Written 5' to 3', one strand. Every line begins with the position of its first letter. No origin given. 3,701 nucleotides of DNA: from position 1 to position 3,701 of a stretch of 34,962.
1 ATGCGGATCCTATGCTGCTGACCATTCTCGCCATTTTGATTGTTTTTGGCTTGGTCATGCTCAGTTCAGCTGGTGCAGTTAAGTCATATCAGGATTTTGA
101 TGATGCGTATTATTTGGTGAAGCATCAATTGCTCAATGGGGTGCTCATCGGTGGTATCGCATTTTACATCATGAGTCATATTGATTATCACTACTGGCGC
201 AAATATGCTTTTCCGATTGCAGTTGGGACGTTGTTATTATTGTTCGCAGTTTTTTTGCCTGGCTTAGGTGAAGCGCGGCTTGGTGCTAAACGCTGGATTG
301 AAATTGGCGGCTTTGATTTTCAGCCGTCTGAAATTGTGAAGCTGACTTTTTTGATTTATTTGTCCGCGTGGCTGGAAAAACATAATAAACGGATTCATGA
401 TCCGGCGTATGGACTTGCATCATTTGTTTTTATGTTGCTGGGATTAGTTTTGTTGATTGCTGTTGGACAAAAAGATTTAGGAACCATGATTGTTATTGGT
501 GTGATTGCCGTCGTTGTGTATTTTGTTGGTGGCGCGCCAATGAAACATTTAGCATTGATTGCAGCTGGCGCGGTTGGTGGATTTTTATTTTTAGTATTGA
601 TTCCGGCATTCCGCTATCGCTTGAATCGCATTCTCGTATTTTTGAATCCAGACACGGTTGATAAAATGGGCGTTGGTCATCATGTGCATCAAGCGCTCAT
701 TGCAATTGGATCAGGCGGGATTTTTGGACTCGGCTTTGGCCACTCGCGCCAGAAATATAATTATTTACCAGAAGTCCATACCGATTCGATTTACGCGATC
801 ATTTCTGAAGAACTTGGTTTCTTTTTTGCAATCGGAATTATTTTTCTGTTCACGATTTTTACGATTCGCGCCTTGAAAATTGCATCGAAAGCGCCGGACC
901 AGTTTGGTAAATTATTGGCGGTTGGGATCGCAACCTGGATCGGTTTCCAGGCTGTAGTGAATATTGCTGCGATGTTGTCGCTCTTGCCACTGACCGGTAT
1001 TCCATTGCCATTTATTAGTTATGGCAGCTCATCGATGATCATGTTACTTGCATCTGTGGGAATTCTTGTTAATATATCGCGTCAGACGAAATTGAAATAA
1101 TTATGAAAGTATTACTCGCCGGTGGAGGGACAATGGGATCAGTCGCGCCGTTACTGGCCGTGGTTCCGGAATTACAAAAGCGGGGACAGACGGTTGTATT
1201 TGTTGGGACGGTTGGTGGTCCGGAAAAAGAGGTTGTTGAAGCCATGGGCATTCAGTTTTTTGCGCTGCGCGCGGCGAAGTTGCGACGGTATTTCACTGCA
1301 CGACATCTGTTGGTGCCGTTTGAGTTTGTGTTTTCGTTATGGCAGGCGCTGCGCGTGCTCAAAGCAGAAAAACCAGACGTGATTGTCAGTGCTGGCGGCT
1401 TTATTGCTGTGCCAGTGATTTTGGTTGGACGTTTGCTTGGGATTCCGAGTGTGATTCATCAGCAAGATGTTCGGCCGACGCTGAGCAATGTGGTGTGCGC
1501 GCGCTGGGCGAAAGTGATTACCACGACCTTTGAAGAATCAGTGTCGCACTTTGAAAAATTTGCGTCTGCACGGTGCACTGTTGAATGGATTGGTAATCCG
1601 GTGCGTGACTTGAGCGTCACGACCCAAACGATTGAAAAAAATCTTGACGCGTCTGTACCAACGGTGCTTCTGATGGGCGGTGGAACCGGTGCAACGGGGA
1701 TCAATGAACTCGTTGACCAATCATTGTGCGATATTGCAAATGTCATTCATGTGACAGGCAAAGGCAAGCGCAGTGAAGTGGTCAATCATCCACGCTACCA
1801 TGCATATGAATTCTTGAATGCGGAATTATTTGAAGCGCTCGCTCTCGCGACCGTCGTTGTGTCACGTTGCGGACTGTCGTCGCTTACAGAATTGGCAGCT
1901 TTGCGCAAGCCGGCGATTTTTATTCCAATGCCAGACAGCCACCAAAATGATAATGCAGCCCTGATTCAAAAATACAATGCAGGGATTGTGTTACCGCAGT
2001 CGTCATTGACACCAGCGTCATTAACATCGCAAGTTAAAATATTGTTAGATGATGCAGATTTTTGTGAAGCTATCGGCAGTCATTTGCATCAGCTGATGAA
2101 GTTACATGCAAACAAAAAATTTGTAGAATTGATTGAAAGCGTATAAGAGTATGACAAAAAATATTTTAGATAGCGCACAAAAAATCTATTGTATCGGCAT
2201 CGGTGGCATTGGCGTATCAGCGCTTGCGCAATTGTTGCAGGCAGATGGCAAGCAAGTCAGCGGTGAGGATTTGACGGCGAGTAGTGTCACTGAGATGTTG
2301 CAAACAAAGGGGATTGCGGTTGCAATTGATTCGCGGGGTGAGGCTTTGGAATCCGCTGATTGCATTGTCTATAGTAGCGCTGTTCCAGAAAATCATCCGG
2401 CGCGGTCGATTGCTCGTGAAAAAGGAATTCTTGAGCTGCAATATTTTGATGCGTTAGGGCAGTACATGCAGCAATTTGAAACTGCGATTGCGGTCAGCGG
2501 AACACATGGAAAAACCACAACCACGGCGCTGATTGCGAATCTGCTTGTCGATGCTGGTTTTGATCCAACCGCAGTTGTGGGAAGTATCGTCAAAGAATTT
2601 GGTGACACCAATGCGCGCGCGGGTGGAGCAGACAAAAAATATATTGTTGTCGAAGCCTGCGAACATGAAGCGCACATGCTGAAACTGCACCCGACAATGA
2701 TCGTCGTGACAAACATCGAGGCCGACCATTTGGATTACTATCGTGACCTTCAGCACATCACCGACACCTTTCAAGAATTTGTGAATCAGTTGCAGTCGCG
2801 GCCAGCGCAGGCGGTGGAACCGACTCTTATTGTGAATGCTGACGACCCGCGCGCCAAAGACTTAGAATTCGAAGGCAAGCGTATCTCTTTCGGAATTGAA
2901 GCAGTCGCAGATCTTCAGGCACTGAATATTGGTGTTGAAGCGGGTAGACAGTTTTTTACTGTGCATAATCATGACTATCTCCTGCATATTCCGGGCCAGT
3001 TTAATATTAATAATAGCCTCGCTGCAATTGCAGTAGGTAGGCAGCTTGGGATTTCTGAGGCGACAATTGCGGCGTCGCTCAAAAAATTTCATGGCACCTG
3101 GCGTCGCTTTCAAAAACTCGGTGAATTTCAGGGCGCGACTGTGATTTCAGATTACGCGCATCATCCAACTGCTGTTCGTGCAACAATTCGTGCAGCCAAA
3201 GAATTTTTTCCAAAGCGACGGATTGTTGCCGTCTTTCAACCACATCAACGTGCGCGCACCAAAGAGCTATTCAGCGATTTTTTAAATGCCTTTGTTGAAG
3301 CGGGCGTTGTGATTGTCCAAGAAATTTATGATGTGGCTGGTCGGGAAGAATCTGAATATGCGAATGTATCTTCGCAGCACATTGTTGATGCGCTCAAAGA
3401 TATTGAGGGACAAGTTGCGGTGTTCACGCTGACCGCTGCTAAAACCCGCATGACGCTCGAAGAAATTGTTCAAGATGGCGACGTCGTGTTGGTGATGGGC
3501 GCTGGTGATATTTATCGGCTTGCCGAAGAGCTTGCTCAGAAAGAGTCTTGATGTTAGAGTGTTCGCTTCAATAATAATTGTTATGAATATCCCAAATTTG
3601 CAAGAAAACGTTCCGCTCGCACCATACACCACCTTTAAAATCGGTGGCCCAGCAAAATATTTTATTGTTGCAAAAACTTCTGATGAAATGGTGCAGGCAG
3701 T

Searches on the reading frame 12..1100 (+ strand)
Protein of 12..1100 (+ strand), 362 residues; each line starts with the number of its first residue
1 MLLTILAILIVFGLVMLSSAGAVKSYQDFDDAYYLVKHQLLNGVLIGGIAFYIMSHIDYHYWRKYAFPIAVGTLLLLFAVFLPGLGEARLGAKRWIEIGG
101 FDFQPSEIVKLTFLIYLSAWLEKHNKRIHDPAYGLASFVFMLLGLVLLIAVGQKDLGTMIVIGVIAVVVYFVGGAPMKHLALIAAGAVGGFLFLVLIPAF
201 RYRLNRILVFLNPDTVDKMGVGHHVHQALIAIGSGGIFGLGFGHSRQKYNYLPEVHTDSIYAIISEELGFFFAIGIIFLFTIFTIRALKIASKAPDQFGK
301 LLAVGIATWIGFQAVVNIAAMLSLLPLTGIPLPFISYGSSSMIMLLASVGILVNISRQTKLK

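Call 6: search_protein_families(library=pfam, proteins=[window:12-1100:+], max_evalue=0.1)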
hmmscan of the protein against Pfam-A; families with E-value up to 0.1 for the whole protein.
window:12-1100:+ (362 aa): 1 family
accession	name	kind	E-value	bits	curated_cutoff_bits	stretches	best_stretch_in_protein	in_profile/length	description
PF01098.24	FTSW_RODA_SPOVE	-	2.3e-97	326.6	26.4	1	2-360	4-355/356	Cell cycle protein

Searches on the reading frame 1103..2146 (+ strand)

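Call 6: search_protein_families(library=pfam, proteins=[window:1103-2146:+], max_evalue=0.1)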
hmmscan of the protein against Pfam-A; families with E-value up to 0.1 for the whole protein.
window:1103-2146:+ (347 aa): 7 families
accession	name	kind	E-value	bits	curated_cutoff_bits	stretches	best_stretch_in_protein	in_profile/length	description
PF03033.26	Glyco_transf_28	-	8.9e-28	97.5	26.2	1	3-139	1-137/139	Glycosyltransferase family 28 N-terminal domain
PF04101.22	Glyco_tran_28_C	-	5.1e-22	79.1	22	1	187-319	1-145/166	Glycosyltransferase family 28 C-terminal domain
PF13579.12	Glyco_trans_4_4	-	2.6e-07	31.6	29.7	1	19-137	9-114/158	Glycosyl transferase 4-like domain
PF13439.12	Glyco_transf_4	-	5.1e-05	23.8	28.5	1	20-119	11-102/170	Glycosyltransferase Family 4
PF13528.12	Glyco_trans_1_3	-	0.00061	19.5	25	1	234-310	240-317/322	Glycosyl transferase family 1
PF06722.18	EryCIII-like_C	-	0.004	17.6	31.7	1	269-323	68-121/145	Erythromycin biosynthesis protein CIII-like, C-terminal domain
PF08660.17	Alg14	-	0.025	15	27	1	64-116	67-119/171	Oligosaccharide biosynthesis protein Alg14 like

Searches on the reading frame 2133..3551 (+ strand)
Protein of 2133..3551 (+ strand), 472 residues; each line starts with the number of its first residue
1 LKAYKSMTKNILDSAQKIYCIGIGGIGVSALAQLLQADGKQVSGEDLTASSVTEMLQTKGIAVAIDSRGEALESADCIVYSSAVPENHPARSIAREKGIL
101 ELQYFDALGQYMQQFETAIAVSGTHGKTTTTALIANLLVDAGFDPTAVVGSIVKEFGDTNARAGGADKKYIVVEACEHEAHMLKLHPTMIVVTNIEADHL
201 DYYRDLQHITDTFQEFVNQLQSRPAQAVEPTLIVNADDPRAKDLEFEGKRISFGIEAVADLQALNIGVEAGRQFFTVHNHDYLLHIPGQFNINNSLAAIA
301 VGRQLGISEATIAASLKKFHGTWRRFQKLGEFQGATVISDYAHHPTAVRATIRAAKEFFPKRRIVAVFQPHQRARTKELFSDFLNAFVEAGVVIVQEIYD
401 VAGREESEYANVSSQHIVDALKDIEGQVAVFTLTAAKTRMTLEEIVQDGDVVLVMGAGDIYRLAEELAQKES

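Call 6: search_protein_families(library=pfam, proteins=[window:2133-3551:+], max_evalue=0.1)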
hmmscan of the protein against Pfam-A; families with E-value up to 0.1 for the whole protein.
window:2133-3551:+ (472 aa): 5 families
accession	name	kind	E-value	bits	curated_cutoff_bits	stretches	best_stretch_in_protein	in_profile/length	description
PF08245.18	Mur_ligase_M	-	7.5e-28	98.3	24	1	121-301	1-199/200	Mur ligase middle domain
PF02875.26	Mur_ligase_C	-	1.3e-21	78.1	28.4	1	324-458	1-127/127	Mur ligase, glutamate ligase domain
PF01225.30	Mur_ligase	-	3e-18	66.4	21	1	17-115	1-94/95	Mur ligase family, catalytic domain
PF03446.21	NAD_binding_2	-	0.00022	21.7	21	1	18-101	2-81/161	NAD binding domain of 6-phosphogluconate dehydrogenase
PF03807.23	F420_oxidored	-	0.00051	21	21.6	1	18-81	2-66/94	NADP oxidoreductase coenzyme F420-dependent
